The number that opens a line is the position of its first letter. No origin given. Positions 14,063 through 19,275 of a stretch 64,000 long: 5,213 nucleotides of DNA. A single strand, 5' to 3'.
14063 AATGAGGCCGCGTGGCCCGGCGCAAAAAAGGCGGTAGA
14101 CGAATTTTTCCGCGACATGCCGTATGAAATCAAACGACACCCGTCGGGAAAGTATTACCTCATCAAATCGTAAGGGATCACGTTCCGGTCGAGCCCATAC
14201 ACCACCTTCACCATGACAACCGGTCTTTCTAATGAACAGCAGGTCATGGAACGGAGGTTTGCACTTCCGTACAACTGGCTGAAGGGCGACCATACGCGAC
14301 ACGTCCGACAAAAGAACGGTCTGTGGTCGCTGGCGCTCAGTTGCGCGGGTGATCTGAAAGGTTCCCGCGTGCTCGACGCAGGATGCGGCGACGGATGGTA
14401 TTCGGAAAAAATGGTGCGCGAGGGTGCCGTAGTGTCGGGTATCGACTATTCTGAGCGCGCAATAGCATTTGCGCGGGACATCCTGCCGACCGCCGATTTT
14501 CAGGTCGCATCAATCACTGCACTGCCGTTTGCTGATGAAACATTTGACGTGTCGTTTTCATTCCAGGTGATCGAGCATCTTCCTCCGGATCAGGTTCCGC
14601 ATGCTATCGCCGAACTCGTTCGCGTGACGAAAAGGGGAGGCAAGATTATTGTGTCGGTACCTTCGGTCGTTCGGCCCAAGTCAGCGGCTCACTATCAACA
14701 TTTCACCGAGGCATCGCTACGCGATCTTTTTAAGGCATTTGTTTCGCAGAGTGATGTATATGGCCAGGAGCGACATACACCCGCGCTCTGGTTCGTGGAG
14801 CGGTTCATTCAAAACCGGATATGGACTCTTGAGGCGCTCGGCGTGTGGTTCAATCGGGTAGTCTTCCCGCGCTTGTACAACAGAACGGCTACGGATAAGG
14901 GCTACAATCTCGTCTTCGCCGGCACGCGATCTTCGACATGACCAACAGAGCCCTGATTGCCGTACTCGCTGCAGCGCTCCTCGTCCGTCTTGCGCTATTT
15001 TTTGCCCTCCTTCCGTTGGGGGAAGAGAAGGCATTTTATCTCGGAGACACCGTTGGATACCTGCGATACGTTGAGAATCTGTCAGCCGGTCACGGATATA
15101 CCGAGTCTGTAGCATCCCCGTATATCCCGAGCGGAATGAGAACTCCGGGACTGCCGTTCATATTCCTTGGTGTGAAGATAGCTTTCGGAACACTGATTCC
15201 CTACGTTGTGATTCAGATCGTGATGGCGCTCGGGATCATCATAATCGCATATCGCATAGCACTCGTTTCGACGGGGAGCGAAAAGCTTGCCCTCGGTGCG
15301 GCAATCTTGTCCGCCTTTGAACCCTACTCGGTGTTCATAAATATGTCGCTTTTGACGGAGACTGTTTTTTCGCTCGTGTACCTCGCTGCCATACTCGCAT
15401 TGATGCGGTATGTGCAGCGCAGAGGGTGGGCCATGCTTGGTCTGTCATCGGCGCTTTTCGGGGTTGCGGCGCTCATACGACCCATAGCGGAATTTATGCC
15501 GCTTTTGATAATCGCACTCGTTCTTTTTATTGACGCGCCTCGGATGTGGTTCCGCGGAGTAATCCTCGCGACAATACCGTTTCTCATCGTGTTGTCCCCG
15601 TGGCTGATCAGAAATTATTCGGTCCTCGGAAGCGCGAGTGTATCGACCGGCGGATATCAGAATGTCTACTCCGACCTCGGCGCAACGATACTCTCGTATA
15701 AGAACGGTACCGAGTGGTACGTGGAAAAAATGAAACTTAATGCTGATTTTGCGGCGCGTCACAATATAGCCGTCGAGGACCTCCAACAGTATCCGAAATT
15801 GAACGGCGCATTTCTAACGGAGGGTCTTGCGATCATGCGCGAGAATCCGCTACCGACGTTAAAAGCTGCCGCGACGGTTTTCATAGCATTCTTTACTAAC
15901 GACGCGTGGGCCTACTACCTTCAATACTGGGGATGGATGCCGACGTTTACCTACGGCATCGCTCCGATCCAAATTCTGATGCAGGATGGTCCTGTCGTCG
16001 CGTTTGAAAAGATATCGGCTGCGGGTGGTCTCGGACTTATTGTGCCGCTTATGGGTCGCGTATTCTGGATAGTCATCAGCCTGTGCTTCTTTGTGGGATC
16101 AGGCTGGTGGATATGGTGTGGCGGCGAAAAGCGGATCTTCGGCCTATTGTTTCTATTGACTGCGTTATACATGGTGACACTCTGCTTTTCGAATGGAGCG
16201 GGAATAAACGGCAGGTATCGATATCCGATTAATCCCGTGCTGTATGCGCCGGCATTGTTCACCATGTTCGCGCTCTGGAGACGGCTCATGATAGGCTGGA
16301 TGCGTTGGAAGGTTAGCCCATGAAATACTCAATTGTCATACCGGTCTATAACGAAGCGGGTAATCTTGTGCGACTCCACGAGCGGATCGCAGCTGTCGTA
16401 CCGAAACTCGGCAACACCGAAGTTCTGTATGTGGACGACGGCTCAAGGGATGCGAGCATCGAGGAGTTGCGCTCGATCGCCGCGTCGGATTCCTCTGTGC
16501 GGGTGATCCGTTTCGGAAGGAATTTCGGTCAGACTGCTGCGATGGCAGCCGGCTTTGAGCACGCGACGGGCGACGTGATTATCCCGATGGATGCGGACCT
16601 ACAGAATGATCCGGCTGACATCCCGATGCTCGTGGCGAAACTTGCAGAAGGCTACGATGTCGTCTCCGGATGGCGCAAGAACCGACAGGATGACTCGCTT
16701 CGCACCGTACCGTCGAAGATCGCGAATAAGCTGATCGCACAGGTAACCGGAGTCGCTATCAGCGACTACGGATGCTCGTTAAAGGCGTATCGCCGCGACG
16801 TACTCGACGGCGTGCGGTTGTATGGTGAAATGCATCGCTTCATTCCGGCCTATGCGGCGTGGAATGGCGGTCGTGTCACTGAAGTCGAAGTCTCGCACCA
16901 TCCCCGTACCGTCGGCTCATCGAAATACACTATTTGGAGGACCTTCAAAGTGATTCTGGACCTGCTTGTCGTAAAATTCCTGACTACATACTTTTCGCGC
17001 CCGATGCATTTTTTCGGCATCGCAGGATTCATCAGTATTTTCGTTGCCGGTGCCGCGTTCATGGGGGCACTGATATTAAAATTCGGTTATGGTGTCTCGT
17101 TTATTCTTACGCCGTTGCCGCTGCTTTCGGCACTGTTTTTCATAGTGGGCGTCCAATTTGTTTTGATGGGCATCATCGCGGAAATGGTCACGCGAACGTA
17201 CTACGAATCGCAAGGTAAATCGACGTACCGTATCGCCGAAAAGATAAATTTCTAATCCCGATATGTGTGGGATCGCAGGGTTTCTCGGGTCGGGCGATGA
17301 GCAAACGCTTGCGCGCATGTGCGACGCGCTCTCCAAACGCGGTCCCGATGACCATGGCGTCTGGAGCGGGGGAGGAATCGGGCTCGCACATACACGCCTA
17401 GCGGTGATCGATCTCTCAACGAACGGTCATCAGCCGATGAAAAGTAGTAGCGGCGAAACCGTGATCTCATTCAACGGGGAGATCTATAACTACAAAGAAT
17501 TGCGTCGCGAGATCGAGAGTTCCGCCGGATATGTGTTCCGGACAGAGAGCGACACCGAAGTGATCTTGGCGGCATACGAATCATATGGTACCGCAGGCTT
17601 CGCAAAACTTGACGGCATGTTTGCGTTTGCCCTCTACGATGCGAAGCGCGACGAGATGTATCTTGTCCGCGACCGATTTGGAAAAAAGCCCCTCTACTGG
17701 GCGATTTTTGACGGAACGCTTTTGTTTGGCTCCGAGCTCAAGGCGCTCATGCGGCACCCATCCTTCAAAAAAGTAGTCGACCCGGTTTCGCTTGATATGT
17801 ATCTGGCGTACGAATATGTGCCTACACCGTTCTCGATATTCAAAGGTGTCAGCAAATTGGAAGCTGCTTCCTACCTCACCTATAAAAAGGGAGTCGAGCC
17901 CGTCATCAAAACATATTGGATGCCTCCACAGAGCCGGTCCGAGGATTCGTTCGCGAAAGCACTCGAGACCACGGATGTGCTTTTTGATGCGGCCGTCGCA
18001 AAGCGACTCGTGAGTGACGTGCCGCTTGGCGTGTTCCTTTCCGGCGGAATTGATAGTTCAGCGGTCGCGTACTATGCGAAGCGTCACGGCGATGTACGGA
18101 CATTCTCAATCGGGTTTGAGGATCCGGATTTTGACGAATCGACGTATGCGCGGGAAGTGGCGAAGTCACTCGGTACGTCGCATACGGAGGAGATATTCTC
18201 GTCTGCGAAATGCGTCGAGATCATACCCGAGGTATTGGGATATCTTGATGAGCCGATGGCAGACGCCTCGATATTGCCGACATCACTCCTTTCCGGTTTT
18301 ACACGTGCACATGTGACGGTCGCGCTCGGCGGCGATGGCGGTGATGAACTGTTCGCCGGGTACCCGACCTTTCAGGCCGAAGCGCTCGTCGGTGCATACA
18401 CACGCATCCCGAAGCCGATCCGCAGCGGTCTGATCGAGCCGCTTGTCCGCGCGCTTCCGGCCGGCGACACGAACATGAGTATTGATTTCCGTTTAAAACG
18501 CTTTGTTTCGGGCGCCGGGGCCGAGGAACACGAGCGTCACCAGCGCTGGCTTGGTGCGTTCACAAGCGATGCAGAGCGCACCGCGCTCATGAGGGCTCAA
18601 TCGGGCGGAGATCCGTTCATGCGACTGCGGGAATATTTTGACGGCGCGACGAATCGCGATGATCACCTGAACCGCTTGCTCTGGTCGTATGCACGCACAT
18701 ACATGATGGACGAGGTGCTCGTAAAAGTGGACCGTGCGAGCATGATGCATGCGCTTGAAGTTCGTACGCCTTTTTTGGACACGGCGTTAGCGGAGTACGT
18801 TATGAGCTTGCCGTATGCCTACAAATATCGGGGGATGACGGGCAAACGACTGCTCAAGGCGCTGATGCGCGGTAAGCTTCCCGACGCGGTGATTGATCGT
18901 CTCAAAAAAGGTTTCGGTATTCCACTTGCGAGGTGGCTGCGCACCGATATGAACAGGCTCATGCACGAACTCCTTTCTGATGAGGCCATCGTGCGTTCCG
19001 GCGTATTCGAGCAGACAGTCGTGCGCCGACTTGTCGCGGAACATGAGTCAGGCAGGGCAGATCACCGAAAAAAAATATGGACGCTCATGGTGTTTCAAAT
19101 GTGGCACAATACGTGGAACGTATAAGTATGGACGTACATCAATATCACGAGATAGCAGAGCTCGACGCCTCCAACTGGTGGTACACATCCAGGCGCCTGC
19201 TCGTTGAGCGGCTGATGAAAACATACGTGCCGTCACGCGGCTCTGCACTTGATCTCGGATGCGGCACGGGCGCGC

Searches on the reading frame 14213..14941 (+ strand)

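Call 78: search_protein_families(library=pfam, proteins=[window:14213-14941:+], max_evalue=0.00001)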
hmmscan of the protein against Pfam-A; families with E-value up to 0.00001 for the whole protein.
window:14213-14941:+ (242 aa): 9 families
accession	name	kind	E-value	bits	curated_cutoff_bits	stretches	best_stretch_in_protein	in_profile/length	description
PF08241.18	Methyltransf_11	-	1.9e-22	80.1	21.2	1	54-147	1-95/95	Methyltransferase domain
PF13649.12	Methyltransf_25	-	1.6e-21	77.2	27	1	53-143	1-97/97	Methyltransferase domain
PF13847.12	Methyltransf_31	-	1.2e-16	61.1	27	1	49-168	3-114/145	Methyltransferase domain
PF13489.12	Methyltransf_23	-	2.5e-14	53.8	27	1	47-173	20-154/164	Methyltransferase domain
PF08242.18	Methyltransf_12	-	9.2e-11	42.8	30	1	54-145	1-98/98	Methyltransferase domain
PF03848.20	TehB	-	6.2e-08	32.7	20.4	1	47-175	28-162/193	Tellurite resistance protein TehB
PF02353.26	CMAS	-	3.5e-07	30.3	27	1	49-158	62-175/273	Mycolic acid cyclopropane synthetase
PF01209.24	Ubie_methyltran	-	1.4e-06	28.3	20.1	1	42-172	40-177/233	ubiE/COQ5 methyltransferase family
PF08003.17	Methyltransf_9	-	1.7e-06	27.7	23.8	1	38-146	104-216/315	Protein of unknown function (DUF1698)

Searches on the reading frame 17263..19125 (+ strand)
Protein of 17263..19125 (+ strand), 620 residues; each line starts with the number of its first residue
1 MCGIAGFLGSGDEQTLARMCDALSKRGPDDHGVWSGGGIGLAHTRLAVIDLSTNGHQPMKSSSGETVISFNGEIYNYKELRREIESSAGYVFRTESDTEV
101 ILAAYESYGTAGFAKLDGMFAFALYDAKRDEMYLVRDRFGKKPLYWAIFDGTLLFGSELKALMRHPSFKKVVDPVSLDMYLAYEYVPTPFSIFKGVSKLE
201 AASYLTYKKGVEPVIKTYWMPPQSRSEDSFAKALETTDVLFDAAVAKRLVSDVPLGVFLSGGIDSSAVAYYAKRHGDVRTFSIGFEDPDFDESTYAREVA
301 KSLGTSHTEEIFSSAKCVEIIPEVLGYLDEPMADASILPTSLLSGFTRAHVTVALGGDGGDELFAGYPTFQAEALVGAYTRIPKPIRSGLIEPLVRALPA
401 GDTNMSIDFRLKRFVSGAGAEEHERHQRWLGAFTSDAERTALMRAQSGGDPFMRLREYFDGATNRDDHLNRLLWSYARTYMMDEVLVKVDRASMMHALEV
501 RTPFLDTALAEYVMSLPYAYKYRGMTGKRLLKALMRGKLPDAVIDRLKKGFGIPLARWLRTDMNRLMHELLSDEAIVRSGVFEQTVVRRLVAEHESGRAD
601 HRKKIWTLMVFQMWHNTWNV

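Call 18: search_protein_families(library=pfam, proteins=[window:17263-19125:+], max_evalue=0.001)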
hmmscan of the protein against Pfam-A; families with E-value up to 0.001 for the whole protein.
window:17263-19125:+ (620 aa): 5 families
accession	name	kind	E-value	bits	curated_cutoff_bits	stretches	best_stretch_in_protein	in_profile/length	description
PF00733.27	Asn_synthase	-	1e-100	338.3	21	1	240-615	5-353/354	Asparagine synthase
PF13522.11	GATase_6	-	1.3e-46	158.3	27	1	28-158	1-130/130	Glutamine amidotransferase domain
PF13537.11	GATase_7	-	7.8e-43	145.8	25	1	43-163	1-122/123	Glutamine amidotransferase domain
PF12481.13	DUF3700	-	4.9e-05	23.3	27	1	114-159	127-173/228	Aluminium induced protein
PF06508.19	QueC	-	0.00081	19.4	22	0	257-308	4-56/210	Queuosine biosynthesis protein QueC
